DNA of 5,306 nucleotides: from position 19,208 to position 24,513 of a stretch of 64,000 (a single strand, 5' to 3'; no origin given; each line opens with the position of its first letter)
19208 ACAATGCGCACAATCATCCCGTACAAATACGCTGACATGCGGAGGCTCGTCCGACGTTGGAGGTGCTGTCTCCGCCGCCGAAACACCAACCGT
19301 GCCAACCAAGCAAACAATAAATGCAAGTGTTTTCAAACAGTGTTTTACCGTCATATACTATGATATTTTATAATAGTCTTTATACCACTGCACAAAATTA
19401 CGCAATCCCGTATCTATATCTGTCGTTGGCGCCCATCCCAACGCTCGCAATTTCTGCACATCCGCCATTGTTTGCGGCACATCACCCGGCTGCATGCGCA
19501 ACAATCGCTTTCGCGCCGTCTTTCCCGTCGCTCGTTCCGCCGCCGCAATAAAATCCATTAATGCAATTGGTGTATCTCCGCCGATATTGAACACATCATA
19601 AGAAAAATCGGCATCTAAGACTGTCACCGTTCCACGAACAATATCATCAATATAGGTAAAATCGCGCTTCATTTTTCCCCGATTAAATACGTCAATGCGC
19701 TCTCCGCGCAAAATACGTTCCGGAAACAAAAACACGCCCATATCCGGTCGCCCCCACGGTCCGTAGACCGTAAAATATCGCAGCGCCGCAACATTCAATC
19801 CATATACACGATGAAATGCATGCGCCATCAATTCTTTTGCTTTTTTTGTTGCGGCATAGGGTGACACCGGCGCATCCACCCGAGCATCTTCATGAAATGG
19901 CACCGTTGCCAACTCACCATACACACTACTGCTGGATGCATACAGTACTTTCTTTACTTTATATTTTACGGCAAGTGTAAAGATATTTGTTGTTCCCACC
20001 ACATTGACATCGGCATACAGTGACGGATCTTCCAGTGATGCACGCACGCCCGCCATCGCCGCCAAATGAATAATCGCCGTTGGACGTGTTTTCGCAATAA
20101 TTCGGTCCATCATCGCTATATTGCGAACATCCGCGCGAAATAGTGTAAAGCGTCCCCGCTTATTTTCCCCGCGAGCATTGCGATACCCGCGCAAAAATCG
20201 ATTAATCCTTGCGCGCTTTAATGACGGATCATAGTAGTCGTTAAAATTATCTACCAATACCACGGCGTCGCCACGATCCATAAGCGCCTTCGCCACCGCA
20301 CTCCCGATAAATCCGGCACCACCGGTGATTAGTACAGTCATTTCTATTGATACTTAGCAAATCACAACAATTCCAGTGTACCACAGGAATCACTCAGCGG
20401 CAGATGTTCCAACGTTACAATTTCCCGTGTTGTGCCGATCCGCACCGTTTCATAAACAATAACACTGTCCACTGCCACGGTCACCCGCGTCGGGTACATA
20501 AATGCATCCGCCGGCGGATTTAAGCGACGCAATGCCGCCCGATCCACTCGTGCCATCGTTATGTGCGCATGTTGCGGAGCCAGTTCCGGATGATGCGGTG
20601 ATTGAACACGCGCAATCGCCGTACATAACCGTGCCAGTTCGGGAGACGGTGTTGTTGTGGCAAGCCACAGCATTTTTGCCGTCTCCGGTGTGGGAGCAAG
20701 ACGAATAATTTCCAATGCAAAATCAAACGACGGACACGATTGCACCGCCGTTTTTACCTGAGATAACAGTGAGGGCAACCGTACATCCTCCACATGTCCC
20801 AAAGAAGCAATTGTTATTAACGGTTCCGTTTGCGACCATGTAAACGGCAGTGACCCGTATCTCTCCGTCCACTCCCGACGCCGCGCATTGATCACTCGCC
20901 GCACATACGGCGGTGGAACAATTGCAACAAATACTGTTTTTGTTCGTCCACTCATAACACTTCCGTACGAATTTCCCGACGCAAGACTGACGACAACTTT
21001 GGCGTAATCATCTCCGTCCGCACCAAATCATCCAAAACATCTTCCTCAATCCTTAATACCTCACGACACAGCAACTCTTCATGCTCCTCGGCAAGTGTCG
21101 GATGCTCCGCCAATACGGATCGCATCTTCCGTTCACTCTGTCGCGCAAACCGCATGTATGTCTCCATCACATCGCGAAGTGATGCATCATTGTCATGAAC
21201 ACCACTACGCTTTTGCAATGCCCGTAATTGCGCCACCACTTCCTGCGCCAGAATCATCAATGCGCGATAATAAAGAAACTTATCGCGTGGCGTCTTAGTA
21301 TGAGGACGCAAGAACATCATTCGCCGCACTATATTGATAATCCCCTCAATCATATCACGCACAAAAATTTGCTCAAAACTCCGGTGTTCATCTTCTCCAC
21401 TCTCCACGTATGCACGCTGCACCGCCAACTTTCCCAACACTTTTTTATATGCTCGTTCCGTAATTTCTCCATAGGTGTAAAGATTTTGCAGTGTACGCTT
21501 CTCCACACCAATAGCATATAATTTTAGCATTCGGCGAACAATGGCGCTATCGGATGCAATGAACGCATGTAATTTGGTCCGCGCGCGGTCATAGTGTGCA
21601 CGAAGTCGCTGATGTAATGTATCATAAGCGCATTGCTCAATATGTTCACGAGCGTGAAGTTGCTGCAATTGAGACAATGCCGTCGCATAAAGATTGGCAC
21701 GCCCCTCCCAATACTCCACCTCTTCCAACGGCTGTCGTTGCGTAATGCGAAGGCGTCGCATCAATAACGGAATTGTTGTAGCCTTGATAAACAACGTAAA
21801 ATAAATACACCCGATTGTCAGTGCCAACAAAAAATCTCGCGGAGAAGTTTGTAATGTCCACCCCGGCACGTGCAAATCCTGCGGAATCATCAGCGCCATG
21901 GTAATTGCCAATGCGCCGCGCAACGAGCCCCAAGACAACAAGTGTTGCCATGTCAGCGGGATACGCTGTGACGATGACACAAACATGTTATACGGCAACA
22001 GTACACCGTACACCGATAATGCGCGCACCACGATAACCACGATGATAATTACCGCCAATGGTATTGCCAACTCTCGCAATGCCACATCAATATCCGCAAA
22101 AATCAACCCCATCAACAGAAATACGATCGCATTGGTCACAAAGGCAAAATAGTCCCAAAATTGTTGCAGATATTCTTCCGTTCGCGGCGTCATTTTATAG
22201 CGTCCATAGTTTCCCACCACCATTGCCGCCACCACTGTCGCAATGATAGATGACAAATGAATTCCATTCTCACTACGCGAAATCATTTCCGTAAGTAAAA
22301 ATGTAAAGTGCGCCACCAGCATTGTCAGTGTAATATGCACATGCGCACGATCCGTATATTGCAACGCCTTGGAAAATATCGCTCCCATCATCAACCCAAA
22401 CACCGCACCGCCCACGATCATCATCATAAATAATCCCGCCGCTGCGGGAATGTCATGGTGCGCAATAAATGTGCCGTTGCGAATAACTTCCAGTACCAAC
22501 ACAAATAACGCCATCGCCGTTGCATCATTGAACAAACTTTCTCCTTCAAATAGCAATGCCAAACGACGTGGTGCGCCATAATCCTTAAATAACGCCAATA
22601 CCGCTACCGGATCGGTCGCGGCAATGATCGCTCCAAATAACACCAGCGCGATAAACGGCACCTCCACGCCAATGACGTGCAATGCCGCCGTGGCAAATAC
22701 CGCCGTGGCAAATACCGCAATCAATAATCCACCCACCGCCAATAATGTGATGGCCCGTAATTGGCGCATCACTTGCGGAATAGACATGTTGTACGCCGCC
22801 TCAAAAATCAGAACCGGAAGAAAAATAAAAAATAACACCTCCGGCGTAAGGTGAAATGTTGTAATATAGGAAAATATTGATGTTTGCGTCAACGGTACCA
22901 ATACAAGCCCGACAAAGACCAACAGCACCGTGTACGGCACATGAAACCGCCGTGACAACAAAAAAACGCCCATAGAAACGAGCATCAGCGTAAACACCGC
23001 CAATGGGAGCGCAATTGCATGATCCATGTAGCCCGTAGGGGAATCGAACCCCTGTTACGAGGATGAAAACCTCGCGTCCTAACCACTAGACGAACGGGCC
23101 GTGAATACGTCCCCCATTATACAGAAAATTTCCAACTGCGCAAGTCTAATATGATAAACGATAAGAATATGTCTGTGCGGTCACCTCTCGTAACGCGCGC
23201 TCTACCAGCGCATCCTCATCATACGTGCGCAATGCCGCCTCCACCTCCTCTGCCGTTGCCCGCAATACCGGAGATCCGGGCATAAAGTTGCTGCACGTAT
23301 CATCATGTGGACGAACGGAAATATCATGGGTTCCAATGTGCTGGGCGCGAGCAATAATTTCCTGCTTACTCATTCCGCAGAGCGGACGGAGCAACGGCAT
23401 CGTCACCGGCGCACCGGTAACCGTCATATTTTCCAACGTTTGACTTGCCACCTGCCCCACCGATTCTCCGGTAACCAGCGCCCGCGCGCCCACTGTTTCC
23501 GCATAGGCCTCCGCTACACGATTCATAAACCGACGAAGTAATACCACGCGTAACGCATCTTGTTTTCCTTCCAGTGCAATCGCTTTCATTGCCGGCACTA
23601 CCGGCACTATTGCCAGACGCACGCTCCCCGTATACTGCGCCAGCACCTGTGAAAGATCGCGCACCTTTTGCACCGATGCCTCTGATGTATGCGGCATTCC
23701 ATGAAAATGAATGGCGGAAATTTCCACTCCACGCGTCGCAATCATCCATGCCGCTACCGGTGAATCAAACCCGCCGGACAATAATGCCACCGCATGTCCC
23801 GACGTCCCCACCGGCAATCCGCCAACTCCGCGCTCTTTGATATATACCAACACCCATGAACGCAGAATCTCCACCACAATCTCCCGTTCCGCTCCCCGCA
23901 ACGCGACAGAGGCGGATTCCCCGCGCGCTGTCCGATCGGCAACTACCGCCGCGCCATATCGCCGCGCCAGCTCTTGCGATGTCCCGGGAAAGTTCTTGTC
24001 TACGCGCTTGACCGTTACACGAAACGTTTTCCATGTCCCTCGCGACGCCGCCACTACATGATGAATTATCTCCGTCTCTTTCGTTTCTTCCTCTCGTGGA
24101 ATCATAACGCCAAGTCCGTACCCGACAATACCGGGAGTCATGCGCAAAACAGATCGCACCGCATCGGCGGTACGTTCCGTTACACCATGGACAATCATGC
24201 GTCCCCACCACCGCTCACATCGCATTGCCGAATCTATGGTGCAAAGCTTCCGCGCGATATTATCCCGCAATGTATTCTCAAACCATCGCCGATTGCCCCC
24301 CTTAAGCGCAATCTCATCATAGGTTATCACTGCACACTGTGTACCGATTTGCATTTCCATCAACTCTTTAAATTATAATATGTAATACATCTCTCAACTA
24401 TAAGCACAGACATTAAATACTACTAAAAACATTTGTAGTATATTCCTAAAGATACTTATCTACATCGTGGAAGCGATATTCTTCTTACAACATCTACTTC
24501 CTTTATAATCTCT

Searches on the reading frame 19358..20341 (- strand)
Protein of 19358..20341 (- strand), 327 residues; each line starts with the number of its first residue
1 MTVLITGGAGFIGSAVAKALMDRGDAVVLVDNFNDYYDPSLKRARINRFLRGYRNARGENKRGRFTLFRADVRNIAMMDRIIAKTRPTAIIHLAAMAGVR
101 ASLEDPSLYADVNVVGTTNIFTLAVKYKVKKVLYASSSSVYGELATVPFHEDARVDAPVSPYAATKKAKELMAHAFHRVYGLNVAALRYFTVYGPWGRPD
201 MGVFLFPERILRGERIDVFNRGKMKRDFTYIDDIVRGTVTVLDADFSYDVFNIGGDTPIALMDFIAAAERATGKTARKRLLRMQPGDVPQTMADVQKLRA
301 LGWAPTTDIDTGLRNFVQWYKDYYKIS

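Call 5: search_protein_families(library=pfam, proteins=[window:19358-20341:-], max_evalue=0.01)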
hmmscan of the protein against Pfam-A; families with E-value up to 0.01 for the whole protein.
window:19358-20341:- (327 aa): 9 families
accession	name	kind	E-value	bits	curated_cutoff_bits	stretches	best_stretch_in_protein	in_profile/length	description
PF01370.27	Epimerase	-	3.1e-59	200.7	20.9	1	3-254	1-240/240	NAD dependent epimerase/dehydratase family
PF16363.11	GDP_Man_Dehyd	-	1.9e-55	189.1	27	1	4-315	1-331/332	GDP-mannose 4,6 dehydratase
PF01073.25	3Beta_HSD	-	3e-17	63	22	1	4-235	1-222/280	3-beta hydroxysteroid dehydrogenase/isomerase family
PF02719.21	Polysacc_synt_2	-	1.9e-14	54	20.2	1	3-270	1-245/293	Polysaccharide biosynthesis protein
PF04321.23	RmlD_sub_bind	-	2.8e-14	53.3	27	1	1-264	1-223/287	RmlD substrate binding domain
PF07993.18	NAD_binding_4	-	3.6e-10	39.9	20.1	1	5-203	1-215/258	Male sterility protein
PF00106.31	adh_short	-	0.00018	21.5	26.6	1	2-175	2-162/195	short chain dehydrogenase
PF08659.16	KR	-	0.00039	20.8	22.6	1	2-139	2-139/180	KR domain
PF13460.12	NAD_binding_10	-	0.0048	17.2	27.2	0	60-169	36-127/184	NAD(P)H-binding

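Call 6: search_protein_families(library=ncbifam, proteins=[window:19358-20341:-], max_evalue=0.001)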
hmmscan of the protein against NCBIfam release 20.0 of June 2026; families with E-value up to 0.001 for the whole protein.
window:19358-20341:- (327 aa): 40 families (the best 25 are shown)
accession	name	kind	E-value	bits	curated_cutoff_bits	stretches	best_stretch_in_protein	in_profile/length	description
TIGR01179.1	galE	equivalog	2.6e-50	171.1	262.3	2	3-198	2-182/332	UDP-glucose 4-epimerase GalE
TIGR01181.1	dTDP_gluc_dehyt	equivalog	1.6e-46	158.9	365.1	1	3-322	2-313/321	dTDP-glucose 4,6-dehydratase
TIGR04180.1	EDH_00030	hypoth_equivalog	1.2e-37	129.6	475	1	3-306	1-295/297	NAD-dependent 4,6-dehydratase LegB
NF011728.1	PRK15181.1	equivalog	7.1e-36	123.9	760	1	3-323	18-340/348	Vi polysaccharide biosynthesis UDP-N-acetylglucosaminuronic acid C-4 epimerase TviC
NF007582.0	PRK10217.1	equivalog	7.1e-33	114.2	698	1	2-321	3-332/355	dTDP-glucose 4,6-dehydratase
TIGR02197.1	heptose_epim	equivalog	1e-32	113.6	274.6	1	3-322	1-315/316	ADP-glyceromanno-heptose 6-epimerase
NF007490.0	PRK10084.1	subfamily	2.2e-32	112.5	649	1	1-322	1-336/361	dTDP-glucose 4,6-dehydratase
NF007956.0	PRK10675.1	subfamily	4.8e-32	111.4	394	2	1-202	1-190/338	UDP-glucose 4-epimerase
NF047922.1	GDPFucSynFcl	equivalog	3.5e-27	95.7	500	1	71-322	38-303/308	GDP-L-fucose synthase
TIGR02622.1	CDP_4_6_dhtase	equivalog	1.6e-18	67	278.45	1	2-180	6-172/352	CDP-glucose 4,6-dehydratase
NF042422.1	oxyalk_red_OleD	equivalog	3e-18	66.3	580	1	1-244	1-217/329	2-alkyl-3-oxoalkanoate reductase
NF043036.1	ErythonDh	equivalog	1.8e-17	63.5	325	1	1-212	1-199/321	D-erythronate dehydrogenase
TIGR01472.1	gmd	equivalog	7.8e-17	61.5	415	1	3-186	3-179/342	GDP-mannose 4,6-dehydratase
NF008360.0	PRK11150.1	equivalog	2.2e-16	59.9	452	2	131-319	110-305/310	ADP-glyceromanno-heptose 6-epimerase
NF008872.0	PRK11908.1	equivalog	7.8e-14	51.5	294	1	2-255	3-253/349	bifunctional UDP-4-keto-pentose/UDP-xylose synthase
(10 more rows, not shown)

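Call 51: search_solved_structures(query=window:19358-20341:-, max_evalue=1e-20)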
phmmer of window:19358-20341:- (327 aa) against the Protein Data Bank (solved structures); distinct sequences matched with E-value up to 1e-20: 70 (the best 60 are shown).
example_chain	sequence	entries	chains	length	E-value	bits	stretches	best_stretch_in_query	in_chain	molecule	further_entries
5u4q_A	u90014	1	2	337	7.4e-91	307.9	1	2-326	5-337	dTDP-glucose 4,6-dehydratase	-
6zl6_A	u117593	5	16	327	3.8e-50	174.2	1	1-325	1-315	Epimerase domain-containing protein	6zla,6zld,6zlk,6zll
6zlj_A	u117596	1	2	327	1.4e-49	172.4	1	1-325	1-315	Epimerase domain-containing protein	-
4zrm_A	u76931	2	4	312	4.7e-48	167.3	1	1-321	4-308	UDP-glucose 4-epimerase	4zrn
2p5u_A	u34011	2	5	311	2.1e-39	138.9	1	59-320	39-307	UDP-glucose 4-epimerase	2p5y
6kv9_A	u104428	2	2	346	1.2e-38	136.4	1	3-321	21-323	MoeE5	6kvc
6dnt_A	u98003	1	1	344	2.4e-37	132.1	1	3-320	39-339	NAD-dependent epimerase/dehydratase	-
10ke_A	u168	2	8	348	4.5e-37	131.2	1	4-323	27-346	Capsular polysaccharide biosynthesis protein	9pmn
7ys8_A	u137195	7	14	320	1.5e-35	126.3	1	1-322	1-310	UDP-glucose 4-epimerase | UDP-glucose 4-epimerase along with EC 5.1.3.2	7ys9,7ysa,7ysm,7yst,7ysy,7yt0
1sb8_A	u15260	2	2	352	2.2e-35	125.7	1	4-323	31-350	wbpP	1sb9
6wjb_A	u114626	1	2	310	1.7e-33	119.5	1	88-300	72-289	NAD-dependent epimerase/dehydratase family protein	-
8wow_A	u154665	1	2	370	3.3e-33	118.6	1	2-320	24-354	UDP-glucose 4-epimerase 2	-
8wov_B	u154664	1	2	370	4.4e-33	118.1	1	2-320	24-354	UDP-glucose 4-epimerase 2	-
1r6d_A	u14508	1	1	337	6e-33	117.7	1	1-322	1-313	TDP-glucose-4,6-dehydratase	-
8wop_A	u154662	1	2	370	6.7e-33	117.5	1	2-320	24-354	UDP-glucose 4-epimerase 2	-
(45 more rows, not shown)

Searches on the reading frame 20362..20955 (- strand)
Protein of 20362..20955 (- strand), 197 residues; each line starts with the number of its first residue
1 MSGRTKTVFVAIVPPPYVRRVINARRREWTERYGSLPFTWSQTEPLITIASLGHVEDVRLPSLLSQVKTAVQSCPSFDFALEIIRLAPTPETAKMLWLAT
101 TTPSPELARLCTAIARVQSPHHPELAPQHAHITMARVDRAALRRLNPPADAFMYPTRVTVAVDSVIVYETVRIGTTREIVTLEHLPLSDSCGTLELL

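Call 5: search_protein_families(library=pfam, proteins=[window:20362-20955:-], max_evalue=0.01)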
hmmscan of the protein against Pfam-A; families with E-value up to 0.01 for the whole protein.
window:20362-20955:- (197 aa): 2 families
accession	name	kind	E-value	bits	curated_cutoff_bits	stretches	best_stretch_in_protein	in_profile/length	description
PF02834.22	LigT_PEase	-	4.6e-08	33.6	23.3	1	14-96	2-86/87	LigT like Phosphoesterase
PF13563.12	2_5_RNA_ligase2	-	3.1e-06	27.7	27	1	41-169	22-147/152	2'-5' RNA ligase superfamily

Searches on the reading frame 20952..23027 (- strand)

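Call 5: search_protein_families(library=pfam, proteins=[window:20952-23027:-], max_evalue=0.01)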
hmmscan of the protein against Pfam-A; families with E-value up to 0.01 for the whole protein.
window:20952-23027:- (691 aa): 1 family
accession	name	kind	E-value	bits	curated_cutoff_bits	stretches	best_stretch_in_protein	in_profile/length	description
PF00999.27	Na_H_Exchanger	-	8.5e-56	189.9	26.2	1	17-424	4-374/375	Sodium/hydrogen exchanger, transmembrane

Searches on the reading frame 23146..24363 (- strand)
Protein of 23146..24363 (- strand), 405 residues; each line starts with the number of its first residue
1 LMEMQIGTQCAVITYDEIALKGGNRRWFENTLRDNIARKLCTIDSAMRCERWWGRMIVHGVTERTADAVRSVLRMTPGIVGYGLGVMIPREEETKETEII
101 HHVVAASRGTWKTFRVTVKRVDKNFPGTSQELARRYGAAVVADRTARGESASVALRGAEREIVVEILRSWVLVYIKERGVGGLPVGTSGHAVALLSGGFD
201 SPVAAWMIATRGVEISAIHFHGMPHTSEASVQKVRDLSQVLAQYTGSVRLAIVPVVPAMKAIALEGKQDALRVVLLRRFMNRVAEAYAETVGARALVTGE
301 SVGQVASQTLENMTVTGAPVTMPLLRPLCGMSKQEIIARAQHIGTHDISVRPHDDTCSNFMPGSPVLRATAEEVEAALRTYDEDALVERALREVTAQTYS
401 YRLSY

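Call 5: search_protein_families(library=pfam, proteins=[window:23146-24363:-], max_evalue=0.01)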
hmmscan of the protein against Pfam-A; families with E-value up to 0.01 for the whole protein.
window:23146-24363:- (405 aa): 4 families
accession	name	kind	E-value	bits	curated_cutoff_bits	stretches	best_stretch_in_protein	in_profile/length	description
PF02568.20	ThiI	-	4e-61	206.5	20.5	1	186-377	1-191/197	Thiamine biosynthesis protein (ThiI)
PF22025.1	ThiI_fer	-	4.7e-13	49.8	25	1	12-82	3-71/72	ThiI ferredoxin-like domain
PF06508.19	QueC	-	6.9e-07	29.4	22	1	191-349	2-175/210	Queuosine biosynthesis protein QueC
PF02926.22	THUMP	-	1.2e-06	29.3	20.6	1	112-175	24-83/84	THUMP domain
